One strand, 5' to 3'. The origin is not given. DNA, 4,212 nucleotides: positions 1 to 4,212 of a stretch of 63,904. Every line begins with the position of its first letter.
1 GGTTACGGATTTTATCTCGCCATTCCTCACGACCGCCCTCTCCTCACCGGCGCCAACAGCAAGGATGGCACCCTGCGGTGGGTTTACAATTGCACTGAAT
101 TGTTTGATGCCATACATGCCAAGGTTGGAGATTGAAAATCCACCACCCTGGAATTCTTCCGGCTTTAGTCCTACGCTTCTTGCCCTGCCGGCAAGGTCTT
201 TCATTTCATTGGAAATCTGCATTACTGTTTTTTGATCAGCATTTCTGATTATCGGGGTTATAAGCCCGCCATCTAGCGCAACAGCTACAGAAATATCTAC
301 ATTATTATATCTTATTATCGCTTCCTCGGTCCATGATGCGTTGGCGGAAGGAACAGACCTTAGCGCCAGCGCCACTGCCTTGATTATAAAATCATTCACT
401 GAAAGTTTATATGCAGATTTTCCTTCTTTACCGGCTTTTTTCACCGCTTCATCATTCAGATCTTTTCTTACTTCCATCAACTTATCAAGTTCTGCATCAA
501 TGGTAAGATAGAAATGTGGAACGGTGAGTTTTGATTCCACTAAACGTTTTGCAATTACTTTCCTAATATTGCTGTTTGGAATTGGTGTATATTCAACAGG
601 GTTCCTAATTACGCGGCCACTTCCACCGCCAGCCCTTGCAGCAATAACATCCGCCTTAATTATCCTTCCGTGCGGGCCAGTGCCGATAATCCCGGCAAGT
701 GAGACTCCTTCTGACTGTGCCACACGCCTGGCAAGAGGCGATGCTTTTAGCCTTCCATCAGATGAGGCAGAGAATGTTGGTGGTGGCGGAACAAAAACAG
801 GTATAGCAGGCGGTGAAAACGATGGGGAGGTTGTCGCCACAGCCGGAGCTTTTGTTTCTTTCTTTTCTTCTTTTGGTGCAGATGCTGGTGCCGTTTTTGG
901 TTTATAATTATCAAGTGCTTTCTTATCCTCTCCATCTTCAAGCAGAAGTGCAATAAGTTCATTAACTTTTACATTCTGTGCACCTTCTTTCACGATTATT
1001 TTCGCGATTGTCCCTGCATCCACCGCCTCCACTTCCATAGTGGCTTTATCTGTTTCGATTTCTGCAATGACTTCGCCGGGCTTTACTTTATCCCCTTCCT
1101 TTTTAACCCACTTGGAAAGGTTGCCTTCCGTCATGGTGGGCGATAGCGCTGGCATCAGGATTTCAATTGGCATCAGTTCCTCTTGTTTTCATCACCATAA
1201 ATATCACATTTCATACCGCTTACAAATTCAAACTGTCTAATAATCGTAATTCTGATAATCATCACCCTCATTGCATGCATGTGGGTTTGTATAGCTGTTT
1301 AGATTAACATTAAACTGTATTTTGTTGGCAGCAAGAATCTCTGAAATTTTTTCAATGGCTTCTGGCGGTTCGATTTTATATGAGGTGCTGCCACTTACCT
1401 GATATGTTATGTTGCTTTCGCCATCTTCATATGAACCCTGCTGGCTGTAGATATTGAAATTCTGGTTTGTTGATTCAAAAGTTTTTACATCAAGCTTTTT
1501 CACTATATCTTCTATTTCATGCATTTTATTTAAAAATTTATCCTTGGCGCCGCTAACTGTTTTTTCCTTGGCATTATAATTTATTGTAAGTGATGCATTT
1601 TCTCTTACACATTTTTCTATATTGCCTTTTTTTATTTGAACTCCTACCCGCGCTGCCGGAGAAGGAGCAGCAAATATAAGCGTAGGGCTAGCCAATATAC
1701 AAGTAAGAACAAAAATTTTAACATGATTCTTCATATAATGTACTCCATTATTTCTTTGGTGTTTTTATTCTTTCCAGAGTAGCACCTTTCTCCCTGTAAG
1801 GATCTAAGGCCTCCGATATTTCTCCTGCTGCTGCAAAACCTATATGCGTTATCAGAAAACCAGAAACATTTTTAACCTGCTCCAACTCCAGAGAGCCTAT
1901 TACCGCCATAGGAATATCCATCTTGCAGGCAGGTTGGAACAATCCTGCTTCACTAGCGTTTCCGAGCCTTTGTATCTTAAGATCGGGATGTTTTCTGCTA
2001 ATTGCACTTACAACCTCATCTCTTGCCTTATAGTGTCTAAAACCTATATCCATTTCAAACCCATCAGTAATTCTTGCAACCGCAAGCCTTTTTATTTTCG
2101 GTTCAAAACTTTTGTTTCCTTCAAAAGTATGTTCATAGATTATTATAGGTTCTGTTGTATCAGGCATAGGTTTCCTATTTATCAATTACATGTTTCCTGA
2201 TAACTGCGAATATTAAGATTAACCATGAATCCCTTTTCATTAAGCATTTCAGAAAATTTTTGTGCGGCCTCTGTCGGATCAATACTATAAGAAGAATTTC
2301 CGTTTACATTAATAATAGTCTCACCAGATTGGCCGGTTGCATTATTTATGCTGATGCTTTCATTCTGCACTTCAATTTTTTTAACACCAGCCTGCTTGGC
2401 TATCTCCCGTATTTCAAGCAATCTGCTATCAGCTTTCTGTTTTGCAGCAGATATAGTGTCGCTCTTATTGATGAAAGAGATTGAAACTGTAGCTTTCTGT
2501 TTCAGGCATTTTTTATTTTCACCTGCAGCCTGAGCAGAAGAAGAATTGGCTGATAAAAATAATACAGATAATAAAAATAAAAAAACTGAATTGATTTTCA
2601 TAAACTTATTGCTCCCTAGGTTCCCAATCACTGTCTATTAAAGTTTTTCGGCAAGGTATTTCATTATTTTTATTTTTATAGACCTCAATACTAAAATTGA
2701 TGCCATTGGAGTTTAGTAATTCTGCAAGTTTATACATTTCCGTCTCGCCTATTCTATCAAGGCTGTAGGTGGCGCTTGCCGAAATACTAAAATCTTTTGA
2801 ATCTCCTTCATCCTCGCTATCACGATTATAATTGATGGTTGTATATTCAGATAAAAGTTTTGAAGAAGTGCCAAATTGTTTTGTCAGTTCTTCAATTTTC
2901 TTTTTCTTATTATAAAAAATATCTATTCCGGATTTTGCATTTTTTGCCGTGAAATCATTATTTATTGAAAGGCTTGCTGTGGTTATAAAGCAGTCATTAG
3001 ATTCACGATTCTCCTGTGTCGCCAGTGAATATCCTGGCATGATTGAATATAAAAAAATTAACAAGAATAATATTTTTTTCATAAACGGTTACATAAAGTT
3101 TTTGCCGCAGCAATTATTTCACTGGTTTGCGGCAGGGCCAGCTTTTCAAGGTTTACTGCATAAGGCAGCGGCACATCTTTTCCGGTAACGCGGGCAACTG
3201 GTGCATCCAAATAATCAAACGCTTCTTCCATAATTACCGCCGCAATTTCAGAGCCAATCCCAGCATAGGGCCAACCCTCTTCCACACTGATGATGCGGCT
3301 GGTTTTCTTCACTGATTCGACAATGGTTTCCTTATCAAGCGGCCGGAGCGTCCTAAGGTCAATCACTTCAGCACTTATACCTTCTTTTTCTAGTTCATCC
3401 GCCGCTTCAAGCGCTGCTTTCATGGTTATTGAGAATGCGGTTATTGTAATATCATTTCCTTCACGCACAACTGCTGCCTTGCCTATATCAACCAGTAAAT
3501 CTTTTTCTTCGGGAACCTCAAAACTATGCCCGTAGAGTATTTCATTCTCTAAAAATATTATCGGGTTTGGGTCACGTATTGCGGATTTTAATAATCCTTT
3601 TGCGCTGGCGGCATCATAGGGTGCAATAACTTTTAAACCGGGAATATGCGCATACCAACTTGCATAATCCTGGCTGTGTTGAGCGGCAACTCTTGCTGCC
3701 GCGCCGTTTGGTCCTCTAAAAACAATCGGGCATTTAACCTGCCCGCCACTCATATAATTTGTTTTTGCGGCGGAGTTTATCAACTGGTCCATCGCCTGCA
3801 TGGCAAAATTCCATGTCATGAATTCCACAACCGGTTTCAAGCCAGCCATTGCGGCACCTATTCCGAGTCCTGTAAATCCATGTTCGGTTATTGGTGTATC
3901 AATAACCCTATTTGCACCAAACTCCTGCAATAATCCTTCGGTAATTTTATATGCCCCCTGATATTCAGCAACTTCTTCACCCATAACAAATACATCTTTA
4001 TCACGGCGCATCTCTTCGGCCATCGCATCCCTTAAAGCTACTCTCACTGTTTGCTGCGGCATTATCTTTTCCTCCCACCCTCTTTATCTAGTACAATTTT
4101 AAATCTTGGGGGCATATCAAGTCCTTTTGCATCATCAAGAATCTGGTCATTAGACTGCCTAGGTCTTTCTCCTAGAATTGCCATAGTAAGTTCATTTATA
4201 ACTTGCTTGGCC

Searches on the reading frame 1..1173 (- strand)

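Call 80: search_protein_families(library=pfam, proteins=[window:1-1173:-], max_evalue=0.01)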
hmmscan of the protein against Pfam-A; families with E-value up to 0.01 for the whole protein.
window:1-1173:- (391 aa): 4 families
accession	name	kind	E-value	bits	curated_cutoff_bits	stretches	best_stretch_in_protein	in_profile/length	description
PF00198.28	2-oxoacid_dh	-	1.1e-67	228.4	23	1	194-388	3-192/232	2-oxoacid dehydrogenases acyltransferase (catalytic domain)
PF00364.28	Biotin_lipoyl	-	1.4e-19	70.1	22.1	1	4-76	2-72/73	Biotin-requiring enzyme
PF02817.22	E3_binding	-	8.1e-14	52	23.7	1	143-176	2-35/36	e3 binding domain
PF13533.13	Biotin_lipoyl_2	-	0.00083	19.6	29.8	0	20-40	12-32/32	Biotin-lipoyl like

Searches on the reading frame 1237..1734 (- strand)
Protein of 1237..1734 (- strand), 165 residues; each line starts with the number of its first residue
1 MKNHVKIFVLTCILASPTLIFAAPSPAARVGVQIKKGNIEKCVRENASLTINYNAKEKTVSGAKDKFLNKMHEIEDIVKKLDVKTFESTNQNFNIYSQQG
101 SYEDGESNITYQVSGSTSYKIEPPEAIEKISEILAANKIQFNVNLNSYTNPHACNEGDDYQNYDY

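Call 80: search_protein_families(library=pfam, proteins=[window:1237-1734:-], max_evalue=0.01)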
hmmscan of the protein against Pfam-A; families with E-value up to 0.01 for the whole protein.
window:1237-1734:- (165 aa): 1 family
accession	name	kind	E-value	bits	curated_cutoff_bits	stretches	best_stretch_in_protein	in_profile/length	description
PF04402.19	SIMPL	-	3.9e-06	27.7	25.2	1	43-149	12-120/205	Protein of unknown function (DUF541)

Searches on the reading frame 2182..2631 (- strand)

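Call 80: search_protein_families(library=pfam, proteins=[window:2182-2631:-], max_evalue=0.01)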
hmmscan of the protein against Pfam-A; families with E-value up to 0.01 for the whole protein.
window:2182-2631:- (149 aa): 1 family
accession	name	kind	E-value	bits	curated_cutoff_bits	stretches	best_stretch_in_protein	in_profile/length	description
PF04402.19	SIMPL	-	0.0002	22.1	25.2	1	46-132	15-106/205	Protein of unknown function (DUF541)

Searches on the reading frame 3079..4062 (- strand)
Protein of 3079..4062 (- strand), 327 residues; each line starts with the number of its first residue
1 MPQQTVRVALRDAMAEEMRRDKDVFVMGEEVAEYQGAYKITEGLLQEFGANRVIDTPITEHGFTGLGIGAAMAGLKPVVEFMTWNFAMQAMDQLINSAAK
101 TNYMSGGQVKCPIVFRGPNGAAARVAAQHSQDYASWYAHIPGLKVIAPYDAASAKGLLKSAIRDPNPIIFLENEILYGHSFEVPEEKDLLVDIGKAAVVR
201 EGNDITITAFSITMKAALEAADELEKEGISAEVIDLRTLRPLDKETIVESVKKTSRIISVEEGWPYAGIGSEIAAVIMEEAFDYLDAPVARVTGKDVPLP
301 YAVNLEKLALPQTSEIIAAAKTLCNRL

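Call 3: search_protein_families(library=pfam, proteins=[window:3079-4062:-], max_evalue=0.01)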
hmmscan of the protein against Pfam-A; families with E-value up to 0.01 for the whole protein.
window:3079-4062:- (327 aa): 3 families
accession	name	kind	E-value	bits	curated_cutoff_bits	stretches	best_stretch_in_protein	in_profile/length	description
PF02779.29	Transket_pyr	-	1.2e-46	159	27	1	4-177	3-172/174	Transketolase, pyrimidine binding domain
PF02780.25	Transketolase_C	-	2.6e-44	150.6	25.9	1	194-316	1-124/124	Transketolase, C-terminal domain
PF17147.9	PFOR_II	-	2.8e-05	24.8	27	1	204-280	2-81/102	Pyruvate:ferredoxin oxidoreductase core domain II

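Call 4: search_protein_families(library=ncbifam, proteins=[window:3079-4062:-], max_evalue=0.01)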
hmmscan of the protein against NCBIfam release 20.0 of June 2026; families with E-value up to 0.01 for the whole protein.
window:3079-4062:- (327 aa): 11 families
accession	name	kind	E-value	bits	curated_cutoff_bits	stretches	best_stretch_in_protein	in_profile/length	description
NF008854.0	PRK11892.1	equivalog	7e-191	634.9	454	1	2-325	140-463/464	pyruvate dehydrogenase complex E1 component subunit beta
NF006667.0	PRK09212.1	subfamily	4.6e-179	594.3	321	1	1-326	1-325/327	pyruvate dehydrogenase complex E1 component subunit beta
TIGR00204.1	dxs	equivalog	4.3e-25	88.3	465.95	1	42-282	344-574/616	1-deoxy-D-xylulose-5-phosphate synthase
NF004559.0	PRK05899.2-5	equivalog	5.8e-24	84.3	488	1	5-295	319-594/627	transketolase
NF003933.0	PRK05444.2-2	equivalog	1.6e-15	56.7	395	1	42-283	327-563/606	1-deoxy-D-xylulose-5-phosphate synthase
NF004556.0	PRK05899.2-2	equivalog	1.3e-14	53.4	575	1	50-282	369-598/639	transketolase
NF008968.0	PRK12315.1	subfamily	1.2e-13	50.2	510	1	6-279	281-539/582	1-deoxy-D-xylulose-5-phosphate synthase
NF041170.1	Oxoac_fdxalpha_Archa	equivalog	1.9e-07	29.8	800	1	201-294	518-607/636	2-oxoacid:ferredoxin oxidoreductase subunit alpha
NF007201.0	PRK09622.1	equivalog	7e-07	28.5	590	1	201-272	266-340/405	2-oxoacid:ferredoxin oxidoreductase subunit alpha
TIGR03710.1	OAFO_sf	subfamily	5.4e-06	25.3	482.75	1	201-262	462-522/561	2-oxoacid:acceptor oxidoreductase subunit alpha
NF006412.0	PRK08659.1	equivalog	0.00025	20.4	411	1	200-261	272-333/378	2-oxoacid:acceptor oxidoreductase subunit alpha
